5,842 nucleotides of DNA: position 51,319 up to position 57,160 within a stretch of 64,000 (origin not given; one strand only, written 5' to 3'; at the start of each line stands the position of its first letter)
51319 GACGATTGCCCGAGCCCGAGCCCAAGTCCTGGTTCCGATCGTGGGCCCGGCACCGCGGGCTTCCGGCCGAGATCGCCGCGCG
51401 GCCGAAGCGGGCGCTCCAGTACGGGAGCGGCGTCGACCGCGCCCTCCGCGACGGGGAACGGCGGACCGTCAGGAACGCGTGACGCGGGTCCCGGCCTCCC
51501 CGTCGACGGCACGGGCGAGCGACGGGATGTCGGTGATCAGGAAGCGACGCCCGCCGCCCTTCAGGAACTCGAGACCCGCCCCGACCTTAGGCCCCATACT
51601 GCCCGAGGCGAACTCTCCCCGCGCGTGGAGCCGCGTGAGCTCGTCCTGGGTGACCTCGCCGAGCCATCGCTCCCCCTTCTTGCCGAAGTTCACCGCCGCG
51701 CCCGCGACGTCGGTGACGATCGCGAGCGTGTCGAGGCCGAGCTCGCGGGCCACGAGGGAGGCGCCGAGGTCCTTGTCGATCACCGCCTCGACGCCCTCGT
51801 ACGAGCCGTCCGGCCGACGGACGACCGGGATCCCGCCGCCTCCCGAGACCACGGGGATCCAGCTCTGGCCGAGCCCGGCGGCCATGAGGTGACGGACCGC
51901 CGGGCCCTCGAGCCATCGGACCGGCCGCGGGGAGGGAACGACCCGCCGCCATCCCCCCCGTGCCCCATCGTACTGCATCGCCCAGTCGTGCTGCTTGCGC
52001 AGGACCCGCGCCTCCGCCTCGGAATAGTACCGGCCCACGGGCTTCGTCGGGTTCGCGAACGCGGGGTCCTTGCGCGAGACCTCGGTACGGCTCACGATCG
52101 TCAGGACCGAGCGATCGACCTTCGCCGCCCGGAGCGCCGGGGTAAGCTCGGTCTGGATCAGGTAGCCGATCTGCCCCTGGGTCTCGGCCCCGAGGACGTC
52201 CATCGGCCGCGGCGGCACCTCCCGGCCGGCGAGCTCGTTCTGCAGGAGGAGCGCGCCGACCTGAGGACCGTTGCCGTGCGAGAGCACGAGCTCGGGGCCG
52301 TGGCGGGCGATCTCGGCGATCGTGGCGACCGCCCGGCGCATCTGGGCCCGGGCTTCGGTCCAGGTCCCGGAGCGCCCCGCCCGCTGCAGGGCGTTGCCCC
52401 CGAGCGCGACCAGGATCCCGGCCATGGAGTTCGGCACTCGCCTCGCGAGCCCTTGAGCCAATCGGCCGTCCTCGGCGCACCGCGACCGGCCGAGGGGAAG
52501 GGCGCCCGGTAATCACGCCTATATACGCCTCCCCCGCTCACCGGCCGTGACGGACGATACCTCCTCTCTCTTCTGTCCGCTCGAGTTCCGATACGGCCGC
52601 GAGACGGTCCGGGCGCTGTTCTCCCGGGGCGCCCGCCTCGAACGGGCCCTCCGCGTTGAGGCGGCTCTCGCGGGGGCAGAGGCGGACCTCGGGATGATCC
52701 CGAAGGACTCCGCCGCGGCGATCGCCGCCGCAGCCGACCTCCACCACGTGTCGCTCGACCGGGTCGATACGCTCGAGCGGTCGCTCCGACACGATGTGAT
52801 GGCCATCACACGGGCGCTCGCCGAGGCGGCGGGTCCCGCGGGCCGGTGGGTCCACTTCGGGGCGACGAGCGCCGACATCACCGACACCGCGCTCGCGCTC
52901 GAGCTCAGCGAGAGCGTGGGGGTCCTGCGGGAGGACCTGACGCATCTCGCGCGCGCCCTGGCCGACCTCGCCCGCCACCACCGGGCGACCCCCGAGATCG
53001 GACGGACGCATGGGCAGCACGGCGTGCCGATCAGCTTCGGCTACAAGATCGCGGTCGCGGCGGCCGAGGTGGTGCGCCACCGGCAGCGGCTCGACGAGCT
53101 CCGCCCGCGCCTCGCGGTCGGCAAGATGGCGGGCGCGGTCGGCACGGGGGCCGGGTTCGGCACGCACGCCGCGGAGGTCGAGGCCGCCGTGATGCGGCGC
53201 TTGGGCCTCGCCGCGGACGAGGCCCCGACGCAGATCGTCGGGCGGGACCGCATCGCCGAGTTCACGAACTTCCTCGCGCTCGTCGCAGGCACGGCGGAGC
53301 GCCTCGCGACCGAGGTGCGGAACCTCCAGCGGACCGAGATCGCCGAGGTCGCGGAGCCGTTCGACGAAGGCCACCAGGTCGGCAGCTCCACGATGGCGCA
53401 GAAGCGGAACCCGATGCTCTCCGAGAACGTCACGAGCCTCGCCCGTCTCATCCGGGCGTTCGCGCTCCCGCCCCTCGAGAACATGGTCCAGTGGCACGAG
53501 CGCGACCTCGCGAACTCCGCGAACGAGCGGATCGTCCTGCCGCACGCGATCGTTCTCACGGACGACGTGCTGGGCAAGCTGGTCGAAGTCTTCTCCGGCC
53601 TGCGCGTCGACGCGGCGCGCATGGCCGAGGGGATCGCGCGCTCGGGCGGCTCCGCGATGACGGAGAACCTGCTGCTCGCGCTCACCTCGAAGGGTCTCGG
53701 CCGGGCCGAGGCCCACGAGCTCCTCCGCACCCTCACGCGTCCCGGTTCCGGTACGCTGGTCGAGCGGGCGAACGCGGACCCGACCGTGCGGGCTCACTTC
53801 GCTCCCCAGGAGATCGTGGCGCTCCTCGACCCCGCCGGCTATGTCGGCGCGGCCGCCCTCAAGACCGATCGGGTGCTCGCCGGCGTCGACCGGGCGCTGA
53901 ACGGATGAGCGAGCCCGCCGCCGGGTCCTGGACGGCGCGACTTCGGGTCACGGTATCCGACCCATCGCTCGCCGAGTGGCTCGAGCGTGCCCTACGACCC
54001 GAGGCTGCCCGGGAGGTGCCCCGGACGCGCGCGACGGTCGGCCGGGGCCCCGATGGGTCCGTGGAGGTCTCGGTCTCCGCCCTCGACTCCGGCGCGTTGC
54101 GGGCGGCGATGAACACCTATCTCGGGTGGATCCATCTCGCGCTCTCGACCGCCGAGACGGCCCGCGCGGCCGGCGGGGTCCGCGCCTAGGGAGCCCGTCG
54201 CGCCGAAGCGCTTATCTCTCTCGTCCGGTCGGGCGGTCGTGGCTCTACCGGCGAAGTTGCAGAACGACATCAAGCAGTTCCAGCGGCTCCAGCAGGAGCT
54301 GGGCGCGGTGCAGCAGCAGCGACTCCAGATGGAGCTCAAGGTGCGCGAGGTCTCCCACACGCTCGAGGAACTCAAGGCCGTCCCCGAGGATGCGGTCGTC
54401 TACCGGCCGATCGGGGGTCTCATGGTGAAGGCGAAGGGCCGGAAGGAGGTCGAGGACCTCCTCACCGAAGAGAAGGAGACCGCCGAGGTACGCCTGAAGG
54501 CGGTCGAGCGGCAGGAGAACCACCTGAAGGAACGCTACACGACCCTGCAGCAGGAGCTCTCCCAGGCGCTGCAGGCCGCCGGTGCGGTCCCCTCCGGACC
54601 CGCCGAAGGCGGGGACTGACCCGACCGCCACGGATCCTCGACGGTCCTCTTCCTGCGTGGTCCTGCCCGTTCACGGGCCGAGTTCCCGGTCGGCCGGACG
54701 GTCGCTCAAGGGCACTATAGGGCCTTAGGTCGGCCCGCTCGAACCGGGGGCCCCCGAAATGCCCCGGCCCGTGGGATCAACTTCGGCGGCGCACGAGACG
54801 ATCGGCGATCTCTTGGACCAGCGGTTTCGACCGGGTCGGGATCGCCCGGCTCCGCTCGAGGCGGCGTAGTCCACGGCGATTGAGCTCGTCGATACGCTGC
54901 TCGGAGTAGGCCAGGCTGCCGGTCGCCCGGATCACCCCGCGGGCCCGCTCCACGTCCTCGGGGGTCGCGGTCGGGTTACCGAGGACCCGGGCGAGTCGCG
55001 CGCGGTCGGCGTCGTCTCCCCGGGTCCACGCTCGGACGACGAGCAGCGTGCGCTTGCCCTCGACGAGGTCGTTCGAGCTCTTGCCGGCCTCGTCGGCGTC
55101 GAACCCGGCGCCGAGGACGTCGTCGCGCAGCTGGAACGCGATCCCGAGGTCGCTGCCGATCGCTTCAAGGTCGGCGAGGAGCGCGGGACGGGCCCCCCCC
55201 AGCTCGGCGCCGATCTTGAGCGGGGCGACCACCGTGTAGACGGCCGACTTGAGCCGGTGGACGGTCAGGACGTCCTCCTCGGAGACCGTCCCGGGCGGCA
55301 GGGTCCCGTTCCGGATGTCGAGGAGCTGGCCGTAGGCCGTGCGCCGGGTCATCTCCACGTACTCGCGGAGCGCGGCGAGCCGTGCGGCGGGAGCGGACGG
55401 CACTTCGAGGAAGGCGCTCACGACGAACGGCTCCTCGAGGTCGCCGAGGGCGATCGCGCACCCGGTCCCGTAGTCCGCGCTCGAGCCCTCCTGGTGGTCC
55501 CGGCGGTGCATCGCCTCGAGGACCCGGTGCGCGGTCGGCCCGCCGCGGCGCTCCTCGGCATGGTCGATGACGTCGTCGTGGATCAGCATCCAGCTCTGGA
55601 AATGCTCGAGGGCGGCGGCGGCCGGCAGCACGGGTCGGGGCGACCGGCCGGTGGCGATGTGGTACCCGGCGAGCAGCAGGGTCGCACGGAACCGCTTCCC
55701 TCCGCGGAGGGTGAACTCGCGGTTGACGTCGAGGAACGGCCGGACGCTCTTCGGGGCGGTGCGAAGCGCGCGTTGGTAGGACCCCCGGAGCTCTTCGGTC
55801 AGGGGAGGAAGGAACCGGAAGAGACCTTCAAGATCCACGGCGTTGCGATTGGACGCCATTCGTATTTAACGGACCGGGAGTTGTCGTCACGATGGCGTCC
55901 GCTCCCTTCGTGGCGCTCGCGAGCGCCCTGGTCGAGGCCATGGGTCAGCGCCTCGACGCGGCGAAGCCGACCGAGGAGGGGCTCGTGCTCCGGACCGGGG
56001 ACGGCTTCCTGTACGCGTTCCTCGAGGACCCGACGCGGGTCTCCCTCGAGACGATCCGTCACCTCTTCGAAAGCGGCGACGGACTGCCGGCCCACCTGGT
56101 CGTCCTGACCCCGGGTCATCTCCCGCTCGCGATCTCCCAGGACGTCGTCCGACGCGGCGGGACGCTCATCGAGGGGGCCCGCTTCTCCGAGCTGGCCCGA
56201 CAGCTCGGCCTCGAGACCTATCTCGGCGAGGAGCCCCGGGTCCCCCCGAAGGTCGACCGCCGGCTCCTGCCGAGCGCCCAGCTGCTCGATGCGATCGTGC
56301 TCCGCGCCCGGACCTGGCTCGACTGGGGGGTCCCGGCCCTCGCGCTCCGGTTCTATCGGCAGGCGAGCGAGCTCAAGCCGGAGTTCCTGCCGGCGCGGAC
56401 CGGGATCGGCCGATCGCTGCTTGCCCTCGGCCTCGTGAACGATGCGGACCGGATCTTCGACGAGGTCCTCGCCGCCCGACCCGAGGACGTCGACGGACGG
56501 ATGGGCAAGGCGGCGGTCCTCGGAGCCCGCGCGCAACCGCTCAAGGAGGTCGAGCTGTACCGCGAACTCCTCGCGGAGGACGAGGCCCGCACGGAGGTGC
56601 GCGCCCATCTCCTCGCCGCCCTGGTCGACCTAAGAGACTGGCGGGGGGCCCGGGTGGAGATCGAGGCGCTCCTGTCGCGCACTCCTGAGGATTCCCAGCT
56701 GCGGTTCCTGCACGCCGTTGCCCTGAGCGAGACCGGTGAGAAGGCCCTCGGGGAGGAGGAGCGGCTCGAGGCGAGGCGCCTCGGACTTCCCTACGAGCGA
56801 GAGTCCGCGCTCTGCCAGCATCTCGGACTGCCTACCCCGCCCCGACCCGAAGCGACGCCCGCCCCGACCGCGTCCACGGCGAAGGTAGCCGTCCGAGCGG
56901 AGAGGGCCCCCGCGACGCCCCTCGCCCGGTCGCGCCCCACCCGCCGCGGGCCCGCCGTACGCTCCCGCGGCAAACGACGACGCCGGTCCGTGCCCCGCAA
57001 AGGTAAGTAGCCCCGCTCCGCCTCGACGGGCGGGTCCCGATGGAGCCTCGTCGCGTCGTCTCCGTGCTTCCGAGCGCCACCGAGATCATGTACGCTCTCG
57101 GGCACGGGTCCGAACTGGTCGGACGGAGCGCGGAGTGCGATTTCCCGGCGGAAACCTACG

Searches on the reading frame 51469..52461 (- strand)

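Call 49: search_protein_families(library=pfam, proteins=[window:51469-52461:-], max_evalue=0.00001)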
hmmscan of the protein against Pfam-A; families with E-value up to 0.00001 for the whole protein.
window:51469-52461:- (330 aa): 1 family
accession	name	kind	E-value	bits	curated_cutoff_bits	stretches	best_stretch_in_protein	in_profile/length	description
PF00696.33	AA_kinase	-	1.7e-19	70.9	24.9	1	16-310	3-233/234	Amino acid kinase family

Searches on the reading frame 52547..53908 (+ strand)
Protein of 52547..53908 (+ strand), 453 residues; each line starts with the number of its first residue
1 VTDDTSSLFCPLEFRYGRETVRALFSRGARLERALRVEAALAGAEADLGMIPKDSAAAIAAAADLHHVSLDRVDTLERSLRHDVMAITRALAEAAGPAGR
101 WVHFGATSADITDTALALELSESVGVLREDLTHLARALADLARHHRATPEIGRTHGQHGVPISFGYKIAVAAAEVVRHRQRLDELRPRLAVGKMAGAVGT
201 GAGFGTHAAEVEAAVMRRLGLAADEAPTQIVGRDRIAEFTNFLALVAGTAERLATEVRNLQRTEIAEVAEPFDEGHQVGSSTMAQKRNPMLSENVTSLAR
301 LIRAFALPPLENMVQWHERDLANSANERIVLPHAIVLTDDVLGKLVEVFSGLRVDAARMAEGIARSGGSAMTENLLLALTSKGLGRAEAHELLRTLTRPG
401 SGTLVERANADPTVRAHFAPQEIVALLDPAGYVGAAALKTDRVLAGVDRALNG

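Call 77: search_protein_families(library=pfam, proteins=[window:52547-53908:+], max_evalue=0.00001)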
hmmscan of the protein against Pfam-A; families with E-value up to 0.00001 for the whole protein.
window:52547-53908:+ (453 aa): 2 families
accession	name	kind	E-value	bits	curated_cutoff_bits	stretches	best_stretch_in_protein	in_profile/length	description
PF00206.25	Lyase_1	-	5.4e-50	171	27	1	29-300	18-308/312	Lyase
PF10397.14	ADSL_C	-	1.6e-13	51.2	32.7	1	370-443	3-79/79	Adenylosuccinate lyase C-terminus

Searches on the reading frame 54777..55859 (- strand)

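Call 77: search_protein_families(library=pfam, proteins=[window:54777-55859:-], max_evalue=0.00001)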
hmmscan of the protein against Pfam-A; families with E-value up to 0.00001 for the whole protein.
window:54777-55859:- (360 aa): 1 family
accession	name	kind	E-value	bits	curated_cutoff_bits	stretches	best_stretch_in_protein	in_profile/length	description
PF00348.22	polyprenyl_synt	-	9.3e-43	146.7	27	1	49-306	11-247/251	Polyprenyl synthetase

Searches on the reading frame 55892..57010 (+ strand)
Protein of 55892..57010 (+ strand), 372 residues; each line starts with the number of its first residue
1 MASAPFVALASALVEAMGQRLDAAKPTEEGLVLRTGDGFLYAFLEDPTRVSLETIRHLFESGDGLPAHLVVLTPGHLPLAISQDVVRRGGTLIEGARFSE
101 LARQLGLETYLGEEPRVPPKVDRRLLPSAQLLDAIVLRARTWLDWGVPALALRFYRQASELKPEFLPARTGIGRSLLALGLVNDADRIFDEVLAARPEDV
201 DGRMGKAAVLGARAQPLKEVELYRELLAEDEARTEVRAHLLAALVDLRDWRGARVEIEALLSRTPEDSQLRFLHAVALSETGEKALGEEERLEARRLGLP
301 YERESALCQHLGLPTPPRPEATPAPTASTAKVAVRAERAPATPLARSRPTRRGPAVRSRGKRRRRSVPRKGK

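Call 77: search_protein_families(library=pfam, proteins=[window:55892-57010:+], max_evalue=0.00001)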
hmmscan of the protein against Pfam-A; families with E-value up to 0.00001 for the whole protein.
window:55892-57010:+ (372 aa): 1 family
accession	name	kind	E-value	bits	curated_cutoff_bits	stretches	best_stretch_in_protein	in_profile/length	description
PF14559.12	TPR_19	-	3e-11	43.9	25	0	149-207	8-66/68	Tetratricopeptide repeat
